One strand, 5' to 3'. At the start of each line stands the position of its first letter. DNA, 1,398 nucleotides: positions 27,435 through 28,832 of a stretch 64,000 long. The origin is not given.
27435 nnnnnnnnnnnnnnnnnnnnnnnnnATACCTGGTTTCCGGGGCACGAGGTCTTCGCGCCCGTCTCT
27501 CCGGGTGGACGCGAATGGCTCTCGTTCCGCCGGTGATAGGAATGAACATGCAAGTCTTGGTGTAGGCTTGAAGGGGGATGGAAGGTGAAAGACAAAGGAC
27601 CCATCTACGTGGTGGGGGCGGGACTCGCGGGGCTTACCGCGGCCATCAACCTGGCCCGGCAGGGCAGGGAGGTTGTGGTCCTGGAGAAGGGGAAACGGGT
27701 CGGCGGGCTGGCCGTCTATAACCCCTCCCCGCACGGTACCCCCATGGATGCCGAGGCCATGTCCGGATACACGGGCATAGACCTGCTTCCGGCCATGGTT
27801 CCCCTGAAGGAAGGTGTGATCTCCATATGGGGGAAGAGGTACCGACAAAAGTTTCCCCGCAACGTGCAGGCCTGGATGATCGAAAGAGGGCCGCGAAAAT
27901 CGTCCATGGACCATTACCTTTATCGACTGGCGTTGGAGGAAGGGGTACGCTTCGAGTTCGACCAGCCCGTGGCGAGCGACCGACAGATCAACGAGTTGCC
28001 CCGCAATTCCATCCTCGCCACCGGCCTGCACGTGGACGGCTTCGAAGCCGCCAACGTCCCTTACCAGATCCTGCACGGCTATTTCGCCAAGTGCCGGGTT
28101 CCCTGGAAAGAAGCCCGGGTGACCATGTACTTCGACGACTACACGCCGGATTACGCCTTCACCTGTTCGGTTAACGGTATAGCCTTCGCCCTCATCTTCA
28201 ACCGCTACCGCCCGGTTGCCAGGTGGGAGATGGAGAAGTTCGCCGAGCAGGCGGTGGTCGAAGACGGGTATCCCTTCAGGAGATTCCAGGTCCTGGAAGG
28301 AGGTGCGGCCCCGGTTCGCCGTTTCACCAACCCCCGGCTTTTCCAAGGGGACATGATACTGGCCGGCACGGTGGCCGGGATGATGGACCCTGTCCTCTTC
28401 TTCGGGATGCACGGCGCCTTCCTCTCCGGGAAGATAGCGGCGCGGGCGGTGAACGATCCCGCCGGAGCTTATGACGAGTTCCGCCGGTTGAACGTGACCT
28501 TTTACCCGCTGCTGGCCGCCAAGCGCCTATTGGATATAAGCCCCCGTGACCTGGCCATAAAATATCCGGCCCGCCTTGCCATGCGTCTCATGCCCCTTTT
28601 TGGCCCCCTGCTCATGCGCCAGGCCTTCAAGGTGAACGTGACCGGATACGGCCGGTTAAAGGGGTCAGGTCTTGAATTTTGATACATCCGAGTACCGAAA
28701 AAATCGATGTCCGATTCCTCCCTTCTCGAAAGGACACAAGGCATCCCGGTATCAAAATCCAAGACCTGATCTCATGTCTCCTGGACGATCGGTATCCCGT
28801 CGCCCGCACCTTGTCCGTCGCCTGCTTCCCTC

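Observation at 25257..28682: Tandem triplication of an uncharacterised ~360-aa GGR-like flavoprotein family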

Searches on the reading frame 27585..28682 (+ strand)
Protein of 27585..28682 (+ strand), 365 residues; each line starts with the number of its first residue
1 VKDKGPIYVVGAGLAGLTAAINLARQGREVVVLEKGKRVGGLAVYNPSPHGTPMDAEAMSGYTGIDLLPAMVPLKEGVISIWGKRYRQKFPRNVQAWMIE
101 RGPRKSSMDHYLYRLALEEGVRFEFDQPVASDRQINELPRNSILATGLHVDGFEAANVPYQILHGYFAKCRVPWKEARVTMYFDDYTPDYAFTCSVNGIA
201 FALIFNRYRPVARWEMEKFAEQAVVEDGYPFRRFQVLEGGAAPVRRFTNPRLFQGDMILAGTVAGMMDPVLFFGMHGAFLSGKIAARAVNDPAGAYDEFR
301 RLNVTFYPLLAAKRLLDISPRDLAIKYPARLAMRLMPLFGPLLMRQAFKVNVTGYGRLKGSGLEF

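Call 7: search_protein_families(library=pfam, proteins=[window:27585-28682:+], max_evalue=0.1)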
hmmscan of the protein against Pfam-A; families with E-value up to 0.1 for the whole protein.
window:27585-28682:+ (365 aa): 15 families
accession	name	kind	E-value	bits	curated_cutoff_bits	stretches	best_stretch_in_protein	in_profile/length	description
PF13450.12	NAD_binding_8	-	7.6e-11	42.6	21.9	1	9-46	1-38/68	NAD(P)-binding Rossmann-like domain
PF01593.30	Amino_oxidase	-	1.6e-09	38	19.8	1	14-59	1-45/443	Flavin containing amine oxidoreductase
PF12831.13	FAD_oxidored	-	9.6e-09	35.4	27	1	7-48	2-43/416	FAD dependent oxidoreductase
PF00890.30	FAD_binding_2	-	1.1e-08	35.2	20.4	1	9-43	4-38/414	FAD binding domain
PF01266.30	DAO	-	1.5e-08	35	27.9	1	8-40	3-35/353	FAD dependent oxidoreductase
PF07992.20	Pyr_redox_2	-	1.2e-05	25.3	26.1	1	7-69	3-58/291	Pyridine nucleotide-disulphide oxidoreductase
PF01134.28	GIDA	-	1.6e-05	24.6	22.1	1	7-52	2-47/391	Glucose inhibited division protein A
PF03486.20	HI0933_like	-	3.2e-05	23.9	50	1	7-40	3-36/244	HI0933-like protein Rossmann domain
PF01494.25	FAD_binding_3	-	0.00016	21.4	22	1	7-36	4-33/349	FAD binding domain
PF13738.12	Pyr_redox_3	-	0.00038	20.2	30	1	9-42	2-36/305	Pyridine nucleotide-disulphide oxidoreductase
PF01946.23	Thi4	-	0.0018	18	26.2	1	7-41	20-55/235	Thi4 family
PF00070.33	Pyr_redox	-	0.014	16.3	22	1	7-39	2-34/82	Pyridine nucleotide-disulphide oxidoreductase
PF01262.27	AlaDh_PNT_C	-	0.033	14.1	23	0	5-36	29-60/214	Alanine dehydrogenase/PNT, C-terminal domain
PF05834.18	Lycopene_cycl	-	0.045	13.3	23.4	0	7-39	2-36/380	Lycopene cyclase protein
PF13454.12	NAD_binding_9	-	0.06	13.8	21.8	1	9-64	2-63/155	FAD-NAD(P)-binding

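Call 8: search_protein_families(library=ncbifam, proteins=[window:27585-28682:+], max_evalue=0.1)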
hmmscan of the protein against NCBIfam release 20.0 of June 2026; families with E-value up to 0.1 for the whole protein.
window:27585-28682:+ (365 aa): 149 families (the best 25 are shown)
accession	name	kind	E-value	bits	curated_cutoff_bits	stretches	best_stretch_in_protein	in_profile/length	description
TIGR02032.1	GG-red-SF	subfamily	9.5e-14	51.8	158.8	2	9-133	5-118/297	geranylgeranyl reductase family protein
NF005560.0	PRK07233.1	equivalog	9.1e-10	37.9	252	1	7-44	3-40/435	hypothetical protein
TIGR03467.1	HpnE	equivalog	1.1e-09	38.2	283.05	1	8-43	2-37/430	hydroxysqualene dehydroxylase HpnE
TIGR02734.1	crtI_fam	subfamily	2.3e-08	33.2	238.1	1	8-43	2-37/504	phytoene desaturase family protein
NF045637.1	carotdesatCrtDProt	equivalog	2.7e-08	32.8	580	1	7-44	1-38/485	1-hydroxycarotenoid 3,4-desaturase CrtD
TIGR01813.1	flavo_cyto_c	subfamily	1.4e-07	30.6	285.45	1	7-46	2-42/444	flavocytochrome c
TIGR02023.1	BchP-ChlP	subfamily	1.6e-07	30.7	343.3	2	7-36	3-32/388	geranylgeranyl diphosphate reductase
NF058655.1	CrtID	equivalog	2.4e-07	30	640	1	7-43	1-37/478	bifunctional phytoene desaturase/3,4-desaturase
NF053717.1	VnlPnlRedVprA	equivalog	4.6e-07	29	600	1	7-45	9-47/481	vinyl phenol reductase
NF005548.0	PRK07208.1-4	equivalog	6.3e-07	28.3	389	1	4-43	3-42/488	hypothetical protein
NF009410.0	PRK12771.1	subfamily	7e-07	28.2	516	1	7-45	141-179/566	NAD(P)-binding protein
NF004789.0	PRK06134.1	subfamily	9.4e-07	27.7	747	1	7-46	15-54/581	FAD-dependent oxidoreductase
NF003724.0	PRK05329.2-3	equivalog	3.4e-06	26.3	327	1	7-44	4-39/426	glycerol-3-phosphate dehydrogenase subunit GlpB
NF005547.0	PRK07208.1-3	equivalog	3.9e-06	25.9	380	1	3-44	3-44/465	hypothetical protein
TIGR00275.1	TIGR00275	subfamily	4.1e-06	25.9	183.8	1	8-40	2-34/401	aminoacetone oxidase family FAD-binding enzyme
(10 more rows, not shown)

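Call 14: find_homologous_proteins(query=window:27585-28679:+)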
Query window:27585-28679:+ (365 aa): 377 proteins with E <= 0.001 among 8000 candidates; the best 120 are listed.
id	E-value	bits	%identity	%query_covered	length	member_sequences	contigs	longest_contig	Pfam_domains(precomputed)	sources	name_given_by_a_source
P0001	1.5e-226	770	92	98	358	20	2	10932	PF01266.31,PF01593.31,PF13450.13,PF00890.31,PF07992.21,PF01134.29,PF12831.14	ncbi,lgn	-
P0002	7.9e-213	724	85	97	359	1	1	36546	PF01266.31,PF01593.31,PF13450.13,PF00890.31,PF03486.21,PF12831.14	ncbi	-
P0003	5.2e-209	712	85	97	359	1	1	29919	PF01266.31,PF01593.31,PF13450.13,PF00890.31,PF07992.21,PF01134.29,PF12831.14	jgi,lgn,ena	jgi:flavin-dependent dehydrogenase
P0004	7.9e-206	701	82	98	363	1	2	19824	PF01266.31,PF01593.31,PF13450.13,PF00890.31,PF07992.21,PF01134.29,PF12831.14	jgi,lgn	jgi:flavin-dependent dehydrogenase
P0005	2.7e-196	670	80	97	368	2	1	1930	PF01266.31,PF01593.31,PF13450.13,PF00890.31,PF07992.21,PF12831.14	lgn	-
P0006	6.7e-193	659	78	97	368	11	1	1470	PF01266.31,PF01593.31,PF13450.13,PF00890.31,PF12831.14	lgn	-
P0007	1.0e-192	658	77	97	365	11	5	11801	PF01266.31,PF01593.31,PF13450.13,PF00890.31,PF12831.14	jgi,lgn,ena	-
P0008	2.0e-192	657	77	97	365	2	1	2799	PF01266.31,PF01593.31,PF13450.13,PF00890.31,PF12831.14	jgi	jgi:flavin-dependent dehydrogenase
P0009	4.7e-192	656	76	97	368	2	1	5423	PF01266.31,PF01593.31,PF13450.13,PF00890.31,PF07992.21,PF12831.14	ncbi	ncbi:MAG: NAD(P)/FAD-dependent oxidoreductase [Actinomycetota bacterium]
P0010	2.8e-191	654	78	98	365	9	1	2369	PF01266.31,PF01593.31,PF13450.13,PF00890.31,PF12831.14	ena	-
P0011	6.1e-190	649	76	98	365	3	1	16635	PF01266.31,PF01593.31,PF13450.13,PF00890.31,PF12831.14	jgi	jgi:flavin-dependent dehydrogenase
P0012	1.8e-189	648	75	98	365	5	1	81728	PF01266.31,PF01593.31,PF13450.13,PF00890.31,PF07992.21,PF12831.14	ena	-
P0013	2.6e-189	647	78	96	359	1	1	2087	PF01266.31,PF01593.31,PF13450.13,PF00890.31,PF07992.21,PF03486.21,PF01134.29,PF12831.14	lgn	-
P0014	4.9e-188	643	77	98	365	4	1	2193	PF01266.31,PF01593.31,PF13450.13,PF00890.31,PF07992.21,PF01134.29,PF12831.14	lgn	-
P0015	2.0e-186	638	75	98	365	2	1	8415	PF01266.31,PF01593.31,PF13450.13,PF00890.31,PF07992.21,PF01134.29,PF12831.14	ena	-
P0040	1.9e-149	516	62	98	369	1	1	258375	PF01266.31,PF01593.31,PF13450.13,PF00890.31,PF12831.14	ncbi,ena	-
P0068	4.8e-87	311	45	96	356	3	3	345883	PF01266.31,PF01593.31,PF13450.13,PF00890.31,PF07992.21,PF00070.34,PF03486.21,PF01494.26,PF12831.14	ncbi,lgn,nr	ncbi:MAG: FAD-dependent oxidoreductase [Actinobacteria bacterium]|nr:FAD-dependent oxidoreductase [A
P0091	4.7e-82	294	47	89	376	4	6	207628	PF01266.31,PF01593.31,PF13450.13,PF00890.31,PF03486.21,PF12831.14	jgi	-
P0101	9.7e-81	290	45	85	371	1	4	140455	PF01266.31,PF01593.31,PF13450.13,PF00890.31,PF07992.21,PF01134.29,PF12831.14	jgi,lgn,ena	-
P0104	1.6e-80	289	48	88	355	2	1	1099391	PF01946.24,PF01266.31,PF01593.31,PF13450.13,PF00890.31,PF07992.21,PF03486.21,PF01494.26,PF12831.14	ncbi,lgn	-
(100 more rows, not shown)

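Call 19: find_encoding_contigs(protein=P0040, flank=10000, max_places=3)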
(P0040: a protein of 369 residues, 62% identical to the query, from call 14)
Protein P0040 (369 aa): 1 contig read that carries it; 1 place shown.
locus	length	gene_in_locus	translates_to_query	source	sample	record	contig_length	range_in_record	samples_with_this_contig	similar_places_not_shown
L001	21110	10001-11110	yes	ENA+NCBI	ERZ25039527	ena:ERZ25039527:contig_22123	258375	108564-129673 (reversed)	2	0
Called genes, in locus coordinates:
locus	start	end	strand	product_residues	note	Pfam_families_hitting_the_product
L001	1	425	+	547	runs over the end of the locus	PF01565:FAD_binding_4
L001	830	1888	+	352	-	PF00890:FAD_binding_2 (weak), PF01266:DAO (weak), PF03486:HI0933_like (weak), PF12831:FAD_oxidored (weak), PF13450:NAD_binding_8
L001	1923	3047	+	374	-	-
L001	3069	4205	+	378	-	PF00890:FAD_binding_2 (weak), PF01266:DAO (weak), PF07992:Pyr_redox_2 (weak), PF12831:FAD_oxidored (weak), PF13450:NAD_binding_8, PF01593:Amino_oxidase (weak)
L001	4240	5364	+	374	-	-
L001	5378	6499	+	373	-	PF00890:FAD_binding_2 (weak), PF01266:DAO (weak), PF07992:Pyr_redox_2 (weak), PF12831:FAD_oxidored (weak), PF13450:NAD_binding_8, PF01593:Amino_oxidase (weak)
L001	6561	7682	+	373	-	PF01266:DAO (faint)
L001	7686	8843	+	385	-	PF01266:DAO (weak), PF12831:FAD_oxidored (weak), PF13450:NAD_binding_8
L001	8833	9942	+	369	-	PF00890:FAD_binding_2 (weak), PF01266:DAO (faint), PF13450:NAD_binding_8, PF01593:Amino_oxidase (faint)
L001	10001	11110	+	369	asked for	PF00890:FAD_binding_2 (weak), PF01266:DAO (weak), PF12831:FAD_oxidored (weak), PF13450:NAD_binding_8, PF01593:Amino_oxidase (faint)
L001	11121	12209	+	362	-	PF00890:FAD_binding_2, PF01134:GIDA (weak), PF01266:DAO, PF07992:Pyr_redox_2 (weak), PF12831:FAD_oxidored, PF13450:NAD_binding_8, PF01593:Amino_oxidase (weak)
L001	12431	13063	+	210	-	PF27271:AF_1327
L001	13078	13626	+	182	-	-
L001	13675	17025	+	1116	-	PF22148:Fervidolysin_NPro-like, PF00082:Peptidase_S8, PF01833:TIG, PF18986:DUF5719 (faint)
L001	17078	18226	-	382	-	PF00464:SHMT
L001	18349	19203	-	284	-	PF12838:Fer4_7 (faint), PF00037:Fer4 (faint), PF12837:Fer4_6 (faint), PF13237:Fer4_10 (weak)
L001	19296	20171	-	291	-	-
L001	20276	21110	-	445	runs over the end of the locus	PF02310:B12-binding, PF04055:Radical_SAM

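Call 20: find_encoding_contigs(protein=P0104, flank=10000, max_places=3)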
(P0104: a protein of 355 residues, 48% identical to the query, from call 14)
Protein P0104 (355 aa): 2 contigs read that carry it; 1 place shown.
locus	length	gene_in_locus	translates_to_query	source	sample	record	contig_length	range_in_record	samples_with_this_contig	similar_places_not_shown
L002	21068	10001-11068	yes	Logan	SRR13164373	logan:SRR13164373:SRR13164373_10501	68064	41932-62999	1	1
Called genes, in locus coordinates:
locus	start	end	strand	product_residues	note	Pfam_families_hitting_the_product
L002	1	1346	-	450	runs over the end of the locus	PF00501:AMP-binding, PF14535:AMP-binding_C_2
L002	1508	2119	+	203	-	PF00440:TetR_N, PF17932:TetR_C_24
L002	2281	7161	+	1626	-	PF00149:Metallophos, PF18986:DUF5719 (faint), PF01833:TIG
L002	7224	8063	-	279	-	PF14196:ATC_hydrolase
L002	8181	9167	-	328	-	-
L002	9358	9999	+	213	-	PF12697:Abhydrolase_6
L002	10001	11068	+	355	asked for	PF00890:FAD_binding_2, PF01266:DAO (weak), PF01494:FAD_binding_3 (weak), PF01946:Thi4 (faint), PF07992:Pyr_redox_2 (weak), PF12831:FAD_oxidored (weak), PF13450:NAD_binding_8, PF01593:Amino_oxidase (weak), +1 more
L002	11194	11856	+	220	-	-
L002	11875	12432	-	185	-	-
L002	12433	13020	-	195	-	-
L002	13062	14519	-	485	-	PF01120:Alpha_L_fucos, PF16757:Fucosidase_C (weak)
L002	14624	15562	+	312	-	PF00089:Trypsin, PF13365:Trypsin_2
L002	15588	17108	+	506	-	PF00154:RecA_N (faint), PF06745:ATPase, PF13191:AAA_16 (faint), PF13481:AAA_25 (weak), PF23442:DUF7125 (weak), PF03796:DnaB_C (weak), PF06745:ATPase, PF13481:AAA_25 (weak), +8 more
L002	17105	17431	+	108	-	PF07689:KaiB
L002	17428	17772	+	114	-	PF07689:KaiB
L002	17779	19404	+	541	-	PF00989:PAS, PF13188:PAS_8 (weak), PF00989:PAS, PF08448:PAS_4, PF13188:PAS_8, PF13426:PAS_9, PF08447:PAS_3, PF02518:HATPase_c, +3 more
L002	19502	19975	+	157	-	PF02870:Methyltransf_1N (weak), PF01035:DNA_binding_1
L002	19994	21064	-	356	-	-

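Call 21: find_related_loci(query=A2, collection=genome_contigs, flank=10000)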
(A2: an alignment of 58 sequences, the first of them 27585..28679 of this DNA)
Query A2 (365 aa) in genome_contigs; peptide patterns used: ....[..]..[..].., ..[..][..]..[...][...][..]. (x = any residue, [..] = any of these).
600 stretches matched a pattern (row limit reached: there are more); 213 encode a relative of the query (tblastn E <= 1e-3); the best 80 are kept; 80 distinct loci.
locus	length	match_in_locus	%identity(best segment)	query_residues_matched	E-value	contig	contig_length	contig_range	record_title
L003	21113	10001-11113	74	1-365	0e+0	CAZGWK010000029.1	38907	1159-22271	MAG TPA_asm: uncultured Actinomycetota bacterium isolate SRP141376_co1_17 genome assembly, contig: NODE_2465_length_3890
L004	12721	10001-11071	71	1-357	2e-174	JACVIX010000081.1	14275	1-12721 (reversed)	MAG: Candidatus Geothermincola primus isolate QZM4_2.bin.425 contig081, whole genome shotgun sequence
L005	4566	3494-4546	44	7-359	6e-91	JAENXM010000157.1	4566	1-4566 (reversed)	MAG: Actinomycetota bacterium isolate 14_8_m_bin1 k141_503085_length_4566_cov_19.4563, whole genome shotgun sequence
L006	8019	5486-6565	43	9-361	8e-80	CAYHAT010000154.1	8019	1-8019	MAG TPA_asm: uncultured Actinomycetota bacterium isolate ERP119294_co1_319 genome assembly, contig: NODE_12985_length_80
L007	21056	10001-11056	42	9-358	2e-75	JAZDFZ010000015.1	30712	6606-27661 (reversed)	MAG: Actinomycetota bacterium isolate MEGAHIT-group-0.229 k141_6527029, whole genome shotgun sequence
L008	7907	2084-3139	38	9-358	5e-71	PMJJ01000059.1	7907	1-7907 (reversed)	MAG: Actinomycetota bacterium isolate fen_680 73.20120600_E2D.85_contig_194825, whole genome shotgun sequence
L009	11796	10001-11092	61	6-358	4e-149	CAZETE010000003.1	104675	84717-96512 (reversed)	MAG TPA_asm: uncultured Actinomycetota bacterium isolate binchicken_co74_111 genome assembly, contig: NODE_314_length_10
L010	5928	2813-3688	38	7-300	3e-48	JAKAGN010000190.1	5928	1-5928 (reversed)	MAG: Deltaproteobacteria bacterium isolate WY2.bin34 NODE_25322_length_5928_cov_1.480779, whole genome shotgun sequence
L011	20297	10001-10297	40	7-92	6e-9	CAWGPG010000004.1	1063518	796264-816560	MAG: uncultured Acidimicrobiaceae bacterium isolate MFD05521.bin.2.123 genome assembly, contig: contig_15105, whole geno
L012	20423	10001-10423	31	7-138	1e-8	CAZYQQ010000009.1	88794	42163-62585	MAG TPA_asm: uncultured Planctomycetaceae bacterium isolate SRP344714_co2_80 genome assembly, contig: NODE_536_length_88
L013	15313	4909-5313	32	7-132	1e-8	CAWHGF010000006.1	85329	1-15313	MAG: uncultured Acidimicrobiaceae bacterium isolate MFD00731.bin.3.26 genome assembly, contig: contig_67226, whole genom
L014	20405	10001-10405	32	7-132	1e-8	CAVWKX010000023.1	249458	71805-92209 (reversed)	MAG: uncultured Acidimicrobiaceae bacterium isolate MFD04434.bin.3.237 genome assembly, contig: contig_49124, whole geno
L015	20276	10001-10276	40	7-87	2e-8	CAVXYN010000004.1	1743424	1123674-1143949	MAG: uncultured Actinomycetota bacterium isolate MFD04212.bin.1.303 genome assembly, contig: contig_2173, whole genome s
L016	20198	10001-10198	45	1-54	3e-8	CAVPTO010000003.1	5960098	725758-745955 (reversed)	MAG: uncultured Planctomycetota bacterium isolate MFD09671.bin.1.46 genome assembly, contig: contig_14685, whole genome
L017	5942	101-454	35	7-108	4e-8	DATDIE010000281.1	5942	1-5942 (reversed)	MAG TPA_asm: Acidimicrobiales bacterium isolate SMAG_U296 k141_97910, whole genome shotgun sequence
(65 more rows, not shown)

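Call 27: predict_structure(alignment_id=A2)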
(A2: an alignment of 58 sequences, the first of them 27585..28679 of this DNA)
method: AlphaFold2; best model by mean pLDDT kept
length: 365 residues; sequences in the alignment: 58
mean_pLDDT: 94.9   pTM: 0.93
mean pLDDT of the five models: 94.9, 94.3, 94.2, 93.8, 93.5
residues with pLDDT >= 90: 340; 70-90: 16; 50-70: 3; < 50: 6
segments of 3 or more residues with pLDDT < 50: 361-365
pLDDT, mean of each block of 10 residues (from residue 1): 82 98 98 96 92 96 98 97 97 95 97 99 95 92 96 96 97 98 97 98 97 98 98 93 97 97 96 95 98 98 97 96 95 93 94 89 38
secondary structure, 60 per line:
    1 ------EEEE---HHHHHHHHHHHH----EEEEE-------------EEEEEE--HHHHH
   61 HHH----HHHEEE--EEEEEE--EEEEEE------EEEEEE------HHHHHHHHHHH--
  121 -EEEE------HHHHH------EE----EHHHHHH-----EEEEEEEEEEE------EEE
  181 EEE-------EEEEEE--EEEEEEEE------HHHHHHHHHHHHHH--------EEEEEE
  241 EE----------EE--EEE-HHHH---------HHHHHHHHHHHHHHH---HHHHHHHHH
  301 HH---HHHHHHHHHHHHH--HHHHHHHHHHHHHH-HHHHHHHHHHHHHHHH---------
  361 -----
elements in order: E7-10 H14-25 E30-34 E48-53 H56-63 E71-73 E76-81 E84-89 E96-101 H108-118 E122-125 H132-136 H150-155 E161-171 E178-183 E191-196 E199-206 H213-226 E235-242 E257-259 H261-264 H274-288 H292-302 H306-318 H321-334 H336-351

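Call 30: fold_search(model_id=the predicted structure, library=pdb)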
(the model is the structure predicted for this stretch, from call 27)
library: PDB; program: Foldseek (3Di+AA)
matches with E <= 10: 1926; with E <= 0.001: 729
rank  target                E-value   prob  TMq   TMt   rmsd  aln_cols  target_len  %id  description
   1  3oz2                  1.3e-16  1.00  0.65  0.61   6.7       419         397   16  Crystal structure of a geranylgeranyl bacteriochlorophyll reductase-like (Ta0516) from Thermoplasma acidophilum at 1.60  (released 2010-10-27)
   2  8gqr_B                1.5e-16  1.00  0.52  0.51   8.7       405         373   15  Crystal structure of VioD with FAD (released 2023-03-29)
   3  8gqr_A                3.6e-16  1.00  0.53  0.53   8.5       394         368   16  Crystal structure of VioD with FAD (released 2023-03-29)
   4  8h0m                  1.3e-14  1.00  0.63  0.59   6.7       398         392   14  Crystal structure of VioD (released 2023-04-12)
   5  8gsm_H                1.3e-14  1.00  0.62  0.53   6.2       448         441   14  Crystal Structure of VibMO1 (released 2023-09-13)
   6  8gsm_G                2.6e-14  1.00  0.61  0.53   6.2       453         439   15  Crystal Structure of VibMO1 (released 2023-09-13)
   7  8x38                  3.7e-14  1.00  0.66  0.57   5.6       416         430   16  Crystal Structure of Decarboxylative Vanillate 1-Hydroxylase from Phanerochaete chrysosporium (released 2024-01-24)
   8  8gsm_J                3.9e-14  1.00  0.64  0.55   5.8       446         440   13  Crystal Structure of VibMO1 (released 2023-09-13)
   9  4bk1                  4.7e-14  1.00  0.59  0.56   6.0       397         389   15  Crystal structure of 3-hydroxybenzoate 6-hydroxylase uncovers lipid- assisted flavoprotein strategy for regioselective a (released 2013-07-24)
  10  7koe_C                5.3e-14  1.00  0.61  0.52  10.1       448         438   13  Electron bifurcating flavoprotein Fix/EtfABCX (released 2021-01-20)
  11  4h2r_A                5.9e-14  1.00  0.57  0.56   6.9       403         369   17  Structure of MHPCO Y270F mutant, 5-hydroxynicotinic acid complex (released 2013-09-18)
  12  4bjz                  7.0e-14  1.00  0.58  0.54   5.9       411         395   14  Crystal structure of 3-hydroxybenzoate 6-hydroxylase uncovers lipid- assisted flavoprotein strategy for regioselective a (released 2013-07-24)
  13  4bk2                  9.4e-14  1.00  0.59  0.55   5.8       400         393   14  Crystal structure of 3-hydroxybenzoate 6-hydroxylase uncovers lipid- assisted flavoprotein strategy for regioselective a (released 2013-07-24)
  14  3all_B                9.4e-14  1.00  0.57  0.56   7.0       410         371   17  Crystal structure of 2-methyl-3-hydroxypyridine-5-carboxylic acid oxygenase, mutant Y270A (released 2011-08-10)
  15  8r2t_A                1.1e-13  1.00  0.63  0.56   5.0       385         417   14  Crystal structure of 4-hydroxybenzoate-1-hydroxylase from Gelatoporia subvermispora (GsMNX1) (released 2024-11-13)
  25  3atq                  3.0e-13  1.00  0.64  0.53   6.3       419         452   14  Geranylgeranyl Reductase (GGR) from Sulfolobus acidocaldarius (released 2011-05-04)
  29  4opt                  4.1e-13  1.00  0.68  0.56   7.9       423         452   14  Constructing tailored isoprenoid products by structure-guided modification of geranylgeranyl reductase (released 2014-07-09)
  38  4opl                  7.3e-13  1.00  0.65  0.54   8.2       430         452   14  Constructing tailored isoprenoid products by structure-guided modification of geranylgeranyl reductase. (released 2014-07-09)
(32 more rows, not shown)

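Call 33: search_protein_representatives(alignment_id=A2)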
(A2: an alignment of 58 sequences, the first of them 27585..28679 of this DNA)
Query: 58 sequences, 356 profile positions. Proteins with E-value up to 0.001 (for the whole library): 24295; up to 1e-10: 617; up to 1e-30: 140. The best 150 are listed.
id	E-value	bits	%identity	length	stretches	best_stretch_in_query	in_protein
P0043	7.8e-155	531.6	-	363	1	2-355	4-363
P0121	5.2e-148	509.2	-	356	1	3-354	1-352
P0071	6.4e-148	508.9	-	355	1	3-355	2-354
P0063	8.2e-144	495.4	-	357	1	3-354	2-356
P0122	5.8e-134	463.0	-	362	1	4-355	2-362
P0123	3.5e-131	453.8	-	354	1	3-355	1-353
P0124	3.7e-124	430.7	-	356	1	3-355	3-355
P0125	8.3e-122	423.0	-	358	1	3-355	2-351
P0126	6.3e-120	416.8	-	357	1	3-355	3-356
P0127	1.9e-118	411.9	-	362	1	3-353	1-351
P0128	1.2e-116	406.0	-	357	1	3-355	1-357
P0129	2.4e-115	401.7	-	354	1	4-354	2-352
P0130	6.1e-109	380.7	-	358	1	3-355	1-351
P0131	4.4e-107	374.5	-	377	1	6-355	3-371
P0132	7.8e-106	370.4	-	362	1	4-355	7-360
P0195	2.7e-59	217.3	-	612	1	2-333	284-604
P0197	1.8e-56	208.1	-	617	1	4-316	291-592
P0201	1.8e-53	198.2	-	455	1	4-270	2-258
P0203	2.6e-53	197.7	-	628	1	3-309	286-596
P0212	4.8e-46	173.8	-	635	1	4-320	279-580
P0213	4.9e-46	173.7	-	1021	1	3-308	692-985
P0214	5.0e-46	173.7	-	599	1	4-311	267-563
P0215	6.0e-46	173.5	-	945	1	4-308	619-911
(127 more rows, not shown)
